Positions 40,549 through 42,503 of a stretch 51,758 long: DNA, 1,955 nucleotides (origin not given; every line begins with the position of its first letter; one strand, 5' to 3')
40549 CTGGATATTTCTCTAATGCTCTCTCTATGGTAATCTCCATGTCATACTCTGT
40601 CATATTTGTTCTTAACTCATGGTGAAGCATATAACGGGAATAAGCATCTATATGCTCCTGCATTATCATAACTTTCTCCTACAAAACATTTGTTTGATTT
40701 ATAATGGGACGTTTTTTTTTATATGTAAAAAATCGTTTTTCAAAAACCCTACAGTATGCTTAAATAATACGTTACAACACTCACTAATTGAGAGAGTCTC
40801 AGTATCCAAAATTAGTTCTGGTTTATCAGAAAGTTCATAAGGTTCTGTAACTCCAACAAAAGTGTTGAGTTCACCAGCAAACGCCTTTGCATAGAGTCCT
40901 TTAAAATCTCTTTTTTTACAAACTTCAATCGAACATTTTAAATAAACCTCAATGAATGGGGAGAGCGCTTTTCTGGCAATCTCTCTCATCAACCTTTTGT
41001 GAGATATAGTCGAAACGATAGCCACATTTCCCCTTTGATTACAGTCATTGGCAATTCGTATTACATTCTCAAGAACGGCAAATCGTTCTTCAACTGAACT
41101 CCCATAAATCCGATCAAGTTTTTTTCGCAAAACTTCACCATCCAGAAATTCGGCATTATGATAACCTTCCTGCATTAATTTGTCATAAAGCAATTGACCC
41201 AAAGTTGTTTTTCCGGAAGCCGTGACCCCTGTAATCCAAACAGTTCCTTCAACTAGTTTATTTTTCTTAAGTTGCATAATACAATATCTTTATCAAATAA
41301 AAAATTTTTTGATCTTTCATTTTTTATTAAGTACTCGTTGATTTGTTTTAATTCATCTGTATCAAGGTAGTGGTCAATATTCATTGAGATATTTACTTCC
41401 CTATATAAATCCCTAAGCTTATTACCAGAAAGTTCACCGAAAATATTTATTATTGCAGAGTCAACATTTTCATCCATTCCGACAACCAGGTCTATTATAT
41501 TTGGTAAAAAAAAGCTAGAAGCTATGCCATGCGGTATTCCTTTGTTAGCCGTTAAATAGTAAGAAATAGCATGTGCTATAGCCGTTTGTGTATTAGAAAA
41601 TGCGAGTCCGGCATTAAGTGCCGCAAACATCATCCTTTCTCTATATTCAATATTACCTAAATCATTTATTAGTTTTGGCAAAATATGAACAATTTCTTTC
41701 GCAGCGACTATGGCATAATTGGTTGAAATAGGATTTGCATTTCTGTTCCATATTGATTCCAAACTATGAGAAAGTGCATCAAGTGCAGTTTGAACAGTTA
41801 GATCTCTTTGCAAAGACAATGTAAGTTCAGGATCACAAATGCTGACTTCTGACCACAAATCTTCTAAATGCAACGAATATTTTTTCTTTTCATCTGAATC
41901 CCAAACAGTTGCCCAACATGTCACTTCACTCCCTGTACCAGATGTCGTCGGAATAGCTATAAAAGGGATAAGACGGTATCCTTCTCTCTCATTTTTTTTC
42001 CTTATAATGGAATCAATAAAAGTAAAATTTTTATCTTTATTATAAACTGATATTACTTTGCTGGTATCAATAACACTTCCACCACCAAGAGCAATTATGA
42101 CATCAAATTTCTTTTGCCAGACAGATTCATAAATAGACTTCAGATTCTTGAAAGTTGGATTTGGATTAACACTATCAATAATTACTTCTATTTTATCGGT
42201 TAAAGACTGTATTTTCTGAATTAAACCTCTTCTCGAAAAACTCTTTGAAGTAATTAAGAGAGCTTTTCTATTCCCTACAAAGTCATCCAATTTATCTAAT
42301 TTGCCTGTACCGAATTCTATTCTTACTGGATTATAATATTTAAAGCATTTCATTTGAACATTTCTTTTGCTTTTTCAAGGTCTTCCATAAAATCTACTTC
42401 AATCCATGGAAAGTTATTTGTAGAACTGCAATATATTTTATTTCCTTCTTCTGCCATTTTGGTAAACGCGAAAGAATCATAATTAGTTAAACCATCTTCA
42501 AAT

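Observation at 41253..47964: Fosfomycin-like early phosphonate pathway without epoxidase, inside a glycan locus: predicted CMP-activated, C-methylated hydroxyalkylphosphonate donor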

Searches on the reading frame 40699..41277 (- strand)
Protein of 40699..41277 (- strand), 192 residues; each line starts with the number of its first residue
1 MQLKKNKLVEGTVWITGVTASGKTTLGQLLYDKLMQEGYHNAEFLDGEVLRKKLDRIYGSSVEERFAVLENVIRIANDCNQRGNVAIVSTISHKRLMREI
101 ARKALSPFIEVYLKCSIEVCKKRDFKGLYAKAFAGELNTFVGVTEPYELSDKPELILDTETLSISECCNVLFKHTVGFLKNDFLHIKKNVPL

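Call 3: search_protein_families(library=pfam, proteins=[window:40699-41277:-], max_evalue=0.001)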
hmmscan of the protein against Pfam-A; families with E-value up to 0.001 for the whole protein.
window:40699-41277:- (192 aa): 5 families
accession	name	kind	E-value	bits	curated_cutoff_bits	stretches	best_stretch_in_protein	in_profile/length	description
PF01583.26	APS_kinase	-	1.3e-37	129.7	21.1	1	12-158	4-152/152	Adenylylsulphate kinase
PF13238.12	AAA_18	-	5.3e-07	30.6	29.4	1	14-123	2-107/128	AAA domain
PF13671.12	AAA_33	-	0.00017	22.4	27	1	13-123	2-114/143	AAA domain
PF20720.3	nSTAND3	-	0.00064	19.9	27.2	0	11-44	18-51/155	Novel STAND NTPase 3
PF08433.16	KTI12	-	0.00083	19.4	22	0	13-128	4-120/271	Chromatin associated protein KTI12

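Call 4: search_protein_families(library=ncbifam, proteins=[window:40699-41277:-], max_evalue=0.001)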
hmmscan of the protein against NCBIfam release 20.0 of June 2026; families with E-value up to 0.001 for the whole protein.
window:40699-41277:- (192 aa): 8 families
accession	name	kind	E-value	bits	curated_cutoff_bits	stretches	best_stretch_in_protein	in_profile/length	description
TIGR00455.1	apsK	equivalog_domain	3.9e-41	140.8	138.7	1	7-173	15-182/184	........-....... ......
NF002059.0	PRK00889.1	subfamily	4.9e-39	133.8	244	1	12-174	7-168/177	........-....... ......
NF004040.0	PRK05537.1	equivalog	2.9e-38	131.7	669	1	12-171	398-560/572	bifunctional sulfate adenylyltransferase/adenylylsulfate kinase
NF004035.0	PRK05506.1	subfamily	3.1e-35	121.6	715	1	11-171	461-622/632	bifunctional sulfate adenylyltransferase subunit 1/adenylylsulfate kinase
NF003013.0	PRK03846.1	subfamily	1.6e-31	109.6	163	1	12-172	30-191/202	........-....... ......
NF004041.0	PRK05541.1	subfamily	3.3e-29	102.2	127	1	11-162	8-156/176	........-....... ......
TIGR01313.1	therm_gnt_kin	subfamily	9.7e-07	28.7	113.75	1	15-123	3-111/164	gluconokinase, GntK/IdnK-type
TIGR03574.1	selen_PSTK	equivalog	1e-06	28.4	290.5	1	15-125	4-114/249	L-seryl-tRNA(Sec) kinase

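Call 57: search_solved_structures(query=window:40699-41277:-, max_evalue=1e-10, show_alignments=2)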
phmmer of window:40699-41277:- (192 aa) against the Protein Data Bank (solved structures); distinct sequences matched with E-value up to 1e-10: 24.
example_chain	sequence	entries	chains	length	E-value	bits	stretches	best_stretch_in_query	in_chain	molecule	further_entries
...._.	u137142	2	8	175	1.2e-34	122.8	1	12-174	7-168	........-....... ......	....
2yvu_A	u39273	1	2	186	4e-31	111.4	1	12-172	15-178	Probable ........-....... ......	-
8a8h_A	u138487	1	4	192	4.4e-29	104.7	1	6-172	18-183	APS kinase from Methanothermococcus thermolithotrophicus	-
5cb6_A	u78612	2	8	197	8.5e-28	100.5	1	12-172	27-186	Probable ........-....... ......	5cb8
3cr8_A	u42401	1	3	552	3.6e-26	95.2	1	12-180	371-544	Sulfate adenylyltransferase, adenylylsulfate kinase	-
2pey_A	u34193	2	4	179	8.5e-26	94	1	12-169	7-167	Bifunctional 3'-phosphoadenosine 5'-phosphosulfate synthetase 1 (PAPS synthetase 1) (PAPSS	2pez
8i1m_A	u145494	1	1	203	1.3e-25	93.4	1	12-169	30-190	PAPSS1 protein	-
2ofx_A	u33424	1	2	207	1.4e-25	93.3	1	12-169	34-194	Bifunctional 3'-phosphoadenosine 5'-phosphosulfate synthetase 1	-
2ofw_A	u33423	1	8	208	1.9e-25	92.9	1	12-169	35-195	APS kinase domain of the PAPS synthetase 1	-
1x6v_B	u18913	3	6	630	1.4e-24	90.1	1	12-169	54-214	Bifunctional 3'-phosphoadenosine 5'-phosphosulfate synthetase 1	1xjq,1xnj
2gks_A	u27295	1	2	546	9.4e-24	87.4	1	12-180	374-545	Bifunctional SAT/APS kinase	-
4bzp_A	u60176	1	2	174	3.8e-23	85.4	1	12-165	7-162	BIFUNCTIONAL ENZYME CYSN/CYSC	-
4bzq_A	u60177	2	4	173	3.8e-23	85.4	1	12-165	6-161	BIFUNCTIONAL ENZYME CYSN/CYSC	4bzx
8i1n_A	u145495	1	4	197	7.5e-23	84.4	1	12-170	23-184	Bifunctional 3'-phosphoadenosine 5'-phosphosulfate synthase 2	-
2ax4_A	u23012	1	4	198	7.6e-23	84.4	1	12-170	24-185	Bifunctional 3'-phosphoadenosine 5'-phosphosulfate synthetase 2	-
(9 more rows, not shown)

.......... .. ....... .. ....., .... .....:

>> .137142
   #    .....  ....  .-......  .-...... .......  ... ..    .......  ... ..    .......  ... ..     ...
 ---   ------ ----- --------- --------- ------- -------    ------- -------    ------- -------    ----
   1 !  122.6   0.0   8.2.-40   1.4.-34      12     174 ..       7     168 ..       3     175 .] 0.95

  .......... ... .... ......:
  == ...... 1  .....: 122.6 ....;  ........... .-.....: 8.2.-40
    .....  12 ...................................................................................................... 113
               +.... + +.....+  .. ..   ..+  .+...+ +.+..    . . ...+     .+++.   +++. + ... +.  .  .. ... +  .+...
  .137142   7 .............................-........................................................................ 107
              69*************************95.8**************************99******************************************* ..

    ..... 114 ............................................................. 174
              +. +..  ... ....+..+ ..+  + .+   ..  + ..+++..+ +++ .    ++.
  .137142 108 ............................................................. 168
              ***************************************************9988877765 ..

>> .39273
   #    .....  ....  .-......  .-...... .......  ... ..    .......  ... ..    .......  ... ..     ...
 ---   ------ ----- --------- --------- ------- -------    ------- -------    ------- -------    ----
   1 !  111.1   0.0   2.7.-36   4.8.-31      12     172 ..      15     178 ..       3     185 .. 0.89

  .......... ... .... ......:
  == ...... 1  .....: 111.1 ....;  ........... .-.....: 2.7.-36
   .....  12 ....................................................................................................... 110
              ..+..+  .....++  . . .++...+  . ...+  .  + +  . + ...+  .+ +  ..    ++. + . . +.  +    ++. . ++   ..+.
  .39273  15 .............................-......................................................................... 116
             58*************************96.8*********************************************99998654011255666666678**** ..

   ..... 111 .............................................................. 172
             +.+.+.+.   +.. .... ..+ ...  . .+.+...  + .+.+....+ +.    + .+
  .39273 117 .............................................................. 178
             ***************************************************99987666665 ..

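Call 101: search_protein_representatives(protein=window:40699-41277:-)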
Query: 192 residues. Proteins with E-value up to 0.001 (for the whole library): 9479; up to 1e-10: 4378; up to 1e-30: 37. The best 150 are listed.
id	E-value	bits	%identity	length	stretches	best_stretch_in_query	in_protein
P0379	3.2e-52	193.2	51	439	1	6-181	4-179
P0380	1.5e-48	181.3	50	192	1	9-181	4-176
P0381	2.3e-47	177.4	49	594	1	6-180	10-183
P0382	4.6e-46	173.1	49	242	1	7-175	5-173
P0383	6.6e-45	169.4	53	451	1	9-161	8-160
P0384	2.3e-44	167.6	49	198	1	4-181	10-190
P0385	5.2e-42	159.9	49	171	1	4-176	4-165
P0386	7.0e-42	159.5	48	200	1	10-179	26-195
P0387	4.2e-41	157.0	48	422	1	10-179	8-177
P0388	1.6e-40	155.1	48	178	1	10-180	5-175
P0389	1.9e-40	154.9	52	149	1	43-182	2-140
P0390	1.4e-39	152.1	46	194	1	12-173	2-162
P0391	2.2e-39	151.4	50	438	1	11-170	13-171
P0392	3.4e-39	150.8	44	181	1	10-179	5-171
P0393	5.1e-39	150.2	41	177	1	5-171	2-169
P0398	3.3e-37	144.3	45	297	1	3-180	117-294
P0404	2.3e-35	138.3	44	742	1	10-180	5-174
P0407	3.0e-32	128.1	44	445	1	11-180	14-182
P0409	8.0e-32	126.7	43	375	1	12-171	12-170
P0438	5.5e-29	117.5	41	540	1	12-174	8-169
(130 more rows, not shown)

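Call 103: search_protein_families(library=pfam, proteins=[P0404, P0379, P0381, P0383, P0387, P0391, P0407, P0409, P0438, P0398], max_evalue=0.00001)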
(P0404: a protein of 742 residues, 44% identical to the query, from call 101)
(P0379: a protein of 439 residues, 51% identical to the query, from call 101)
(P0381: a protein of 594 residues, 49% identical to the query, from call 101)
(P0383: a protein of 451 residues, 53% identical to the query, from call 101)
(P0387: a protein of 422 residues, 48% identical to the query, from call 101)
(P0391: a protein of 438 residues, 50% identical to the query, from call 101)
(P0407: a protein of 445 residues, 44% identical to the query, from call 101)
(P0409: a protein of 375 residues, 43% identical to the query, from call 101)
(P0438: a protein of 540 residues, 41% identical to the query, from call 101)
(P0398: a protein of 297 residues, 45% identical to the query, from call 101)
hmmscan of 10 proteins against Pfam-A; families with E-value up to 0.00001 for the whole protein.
P0404 (742 aa): 5 families
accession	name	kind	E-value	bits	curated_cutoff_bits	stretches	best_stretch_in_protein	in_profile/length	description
PF13714.12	PEP_mutase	-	3.9e-56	190.8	31.5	1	191-435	1-238/240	Phosphoenolpyruvate phosphomutase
PF01583.26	APS_kinase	-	1.2e-39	136.3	21.1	1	6-152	3-152/152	Adenylylsulphate kinase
PF12804.13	NTP_transf_3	-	4.3e-10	40.4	27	1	481-606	1-127/160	MobA-like NTP transferase domain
PF13238.12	AAA_18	-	1.2e-06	29.4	29.4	1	8-117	1-107/128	AAA domain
PF13671.12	AAA_33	-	2.4e-06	28.4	27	1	7-118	1-115/143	AAA domain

P0379 (439 aa): 4 families
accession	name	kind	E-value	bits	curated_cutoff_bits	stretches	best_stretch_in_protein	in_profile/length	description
PF01583.26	APS_kinase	-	2.8e-36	125.3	21.1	1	10-156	4-152/152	Adenylylsulphate kinase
PF12804.13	NTP_transf_3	-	2.6e-13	50.9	27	1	184-302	1-122/160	MobA-like NTP transferase domain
PF13238.12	AAA_18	-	2.7e-07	31.5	29.4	1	11-121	1-107/128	AAA domain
PF01128.25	IspD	-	1.5e-06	28.6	27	0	183-239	2-55/221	2-C-methyl-D-erythritol 4-phosphate cytidylyltransferase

P0381 (594 aa): 3 families
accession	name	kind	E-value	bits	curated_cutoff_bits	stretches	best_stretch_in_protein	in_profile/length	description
PF01583.26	APS_kinase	-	1.4e-36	126.2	21.1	1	15-160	3-151/152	Adenylylsulphate kinase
PF13469.12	Sulfotransfer_3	-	2.4e-13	51.3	27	1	335-436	110-215/216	Sulfotransferase family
PF13238.12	AAA_18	-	1.2e-09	39.1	29.4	1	17-128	1-108/128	AAA domain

P0383 (451 aa): 4 families
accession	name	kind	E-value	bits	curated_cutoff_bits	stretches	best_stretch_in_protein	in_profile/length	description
PF01583.26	APS_kinase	-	5.8e-39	134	21.1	1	11-157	4-152/152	Adenylylsulphate kinase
PF12804.13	NTP_transf_3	-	8.6e-14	52.5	27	1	192-316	1-123/160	MobA-like NTP transferase domain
PF01128.25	IspD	-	1.6e-06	28.5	27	1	192-247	3-55/221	2-C-methyl-D-erythritol 4-phosphate cytidylyltransferase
PF13671.12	AAA_33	-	7.4e-06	26.7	27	0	12-122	2-114/143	AAA domain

P0387 (422 aa): 2 families
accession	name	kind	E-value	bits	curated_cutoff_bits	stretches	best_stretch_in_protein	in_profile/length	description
PF01583.26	APS_kinase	-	3.8e-35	121.6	21.1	1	9-156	3-152/152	Adenylylsulphate kinase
PF13671.12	AAA_33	-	4e-06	27.6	27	0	11-121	2-114/143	AAA domain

P0391 (438 aa): 4 families
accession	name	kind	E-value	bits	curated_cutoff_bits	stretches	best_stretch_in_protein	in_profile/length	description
PF01583.26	APS_kinase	-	2.7e-39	135.1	21.1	1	13-158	3-151/152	Adenylylsulphate kinase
PF12804.13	NTP_transf_3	-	5.8e-14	53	27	1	188-309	1-125/160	MobA-like NTP transferase domain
PF13671.12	AAA_33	-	1.4e-07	32.3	27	1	16-128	3-117/143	AAA domain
PF13238.12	AAA_18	-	1.7e-06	28.9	29.4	1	17-128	3-110/128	AAA domain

P0407 (445 aa): 5 families
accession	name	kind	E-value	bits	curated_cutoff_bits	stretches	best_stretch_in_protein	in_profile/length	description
PF01583.26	APS_kinase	-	4e-32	111.8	21.1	1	14-159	3-151/152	Adenylylsulphate kinase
PF13671.12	AAA_33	-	1.4e-08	35.6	27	1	16-127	2-115/143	AAA domain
PF13238.12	AAA_18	-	6.8e-08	33.5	29.4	1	16-126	1-107/128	AAA domain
PF07931.18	CPT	-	4.4e-06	27.1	22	0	15-176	3-170/172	Chloramphenicol phosphotransferase-like protein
PF08433.16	KTI12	-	8.1e-06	26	22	0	16-160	4-147/271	Chromatin associated protein KTI12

P0409 (375 aa): 4 families
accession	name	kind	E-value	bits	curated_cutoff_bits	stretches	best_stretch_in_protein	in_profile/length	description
PF01583.26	APS_kinase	-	3.1e-57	193.3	21.1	1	12-157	4-152/152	Adenylylsulphate kinase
PF13328.12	HD_4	-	1.2e-17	64.5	27.2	1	195-311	2-128/156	HD domain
PF13671.12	AAA_33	-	1.5e-06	29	27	1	12-120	1-112/143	AAA domain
PF08433.16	KTI12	-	3e-06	27.4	22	1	11-123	2-116/271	Chromatin associated protein KTI12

P0438 (540 aa): 5 families
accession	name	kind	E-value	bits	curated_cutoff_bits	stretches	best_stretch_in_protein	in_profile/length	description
PF01747.23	ATP-sulfurylase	-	1.3e-84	283.3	24.3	1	312-517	6-211/212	ATP-sulfurylase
PF01583.26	APS_kinase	-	2.9e-55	186.9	21.1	1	7-152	3-151/152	Adenylylsulphate kinase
PF14306.12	PUA_2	-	4.1e-39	134.2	27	1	168-299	24-155/159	PUA-like domain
PF13671.12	AAA_33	-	7.7e-08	33.2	27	1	10-118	3-114/143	AAA domain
PF13238.12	AAA_18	-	6.3e-06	27.1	29.4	0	11-118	3-107/128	AAA domain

P0398 (297 aa): 3 families
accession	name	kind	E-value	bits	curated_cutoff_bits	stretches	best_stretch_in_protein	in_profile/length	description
PF01583.26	APS_kinase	-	3.5e-33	115.2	21.1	1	126-272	4-152/152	Adenylylsulphate kinase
PF13191.12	AAA_16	-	7.4e-06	27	32.6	0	117-227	16-121/167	AAA ATPase domain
PF13671.12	AAA_33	-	9.3e-06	26.4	27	0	127-237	2-114/143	AAA domain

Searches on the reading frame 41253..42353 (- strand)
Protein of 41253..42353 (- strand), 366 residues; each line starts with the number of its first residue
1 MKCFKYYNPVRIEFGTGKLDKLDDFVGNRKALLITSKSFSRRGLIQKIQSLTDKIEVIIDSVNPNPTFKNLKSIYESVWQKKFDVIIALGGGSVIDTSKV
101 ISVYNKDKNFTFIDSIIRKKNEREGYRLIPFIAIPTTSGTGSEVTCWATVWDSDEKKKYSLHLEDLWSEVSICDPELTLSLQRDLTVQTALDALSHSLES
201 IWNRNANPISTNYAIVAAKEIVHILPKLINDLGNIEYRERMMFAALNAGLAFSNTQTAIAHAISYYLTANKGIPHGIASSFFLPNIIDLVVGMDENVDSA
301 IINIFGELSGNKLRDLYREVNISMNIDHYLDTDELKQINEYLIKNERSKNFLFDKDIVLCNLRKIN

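Call 3: search_protein_families(library=pfam, proteins=[window:41253-42353:-], max_evalue=0.001)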
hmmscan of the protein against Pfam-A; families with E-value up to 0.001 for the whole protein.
window:41253-42353:- (366 aa): 3 families
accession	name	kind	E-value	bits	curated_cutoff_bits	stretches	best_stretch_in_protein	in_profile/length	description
PF00465.25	Fe-ADH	-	8.4e-39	133.3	31.3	1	9-175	1-168/168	Iron-containing alcohol dehydrogenase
PF25137.1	ADH_Fe_C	-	5.4e-26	91.9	27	1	186-292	1-107/194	Fe-containing alcohol dehydrogenase family, C-terminal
PF13685.12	Fe-ADH_2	-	1.1e-08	35.6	28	1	16-105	4-97/149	Iron-containing alcohol dehydrogenase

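Call 4: search_protein_families(library=ncbifam, proteins=[window:41253-42353:-], max_evalue=0.001)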
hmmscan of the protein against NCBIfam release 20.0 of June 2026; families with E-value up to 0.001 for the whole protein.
window:41253-42353:- (366 aa): 15 families
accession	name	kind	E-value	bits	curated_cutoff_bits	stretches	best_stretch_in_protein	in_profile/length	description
TIGR03405.1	Phn_Fe-ADH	equivalog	2e-115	385.4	423.7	1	6-351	1-352/355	iron-containing alcohol dehydrogenase PsrA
NF010378.0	PRK13805.1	equivalog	4.9e-51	173.5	951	1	9-288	462-755/872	bifunctional acetaldehyde-CoA/alcohol dehydrogenase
NF041833.1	Fe_ADH_ErcA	equivalog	8.3e-50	170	550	1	26-304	28-305/382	alcohol dehydrogenase-like regulatory protein ErcA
NF058672.1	4HyButDHCUPNE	equivalog_domain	5.1e-48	164.1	500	1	11-315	9-320/378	4-hydroxybutyrate dehydrogenase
TIGR02638.1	lactal_redase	equivalog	8.3e-47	159.8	523.15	1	15-288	13-290/379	lactaldehyde reductase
NF007911.0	PRK10624.1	equivalog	3.1e-45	154.8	537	1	14-321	13-322/382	lactaldehyde reductase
NF053866.1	CholDhdGbsBBac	equivalog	7e-44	150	550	1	8-288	14-299/392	choline dehydrogenase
NF050025.1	SulfAcetaldRedSarD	equivalog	7.3e-38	130.4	700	1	26-288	28-289/385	sulfoacetaldehyde reductase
NF007363.0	PRK09860.1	equivalog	2.7e-35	122.3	581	1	27-286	30-288/383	L-threonine dehydrogenase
NF011998.0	PRK15454.1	equivalog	2e-33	115.7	556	1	79-289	103-309/395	ethanolamine utilization ethanol dehydrogenase EutG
NF011717.0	PRK15138.1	equivalog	1.2e-22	80.5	645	1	1-287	1-293/387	alcohol dehydrogenase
TIGR04266.1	NDMA_methanol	equivalog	5.4e-20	71.6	625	1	27-288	37-301/420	NDMA-dependent methanol dehydrogenase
NF041822.1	daptide_DH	equivalog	6.6e-15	54.8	300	1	61-225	35-200/363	daptide-type RiPP biosynthesis dehydogenase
NF006941.0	PRK09423.1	subfamily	1.4e-07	30.7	336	1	9-106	8-108/367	glycerol dehydrogenase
NF002022.0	PRK00843.1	equivalog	2.3e-06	26.9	413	1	23-105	29-110/350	NAD(P)-dependent glycerol-1-phosphate dehydrogenase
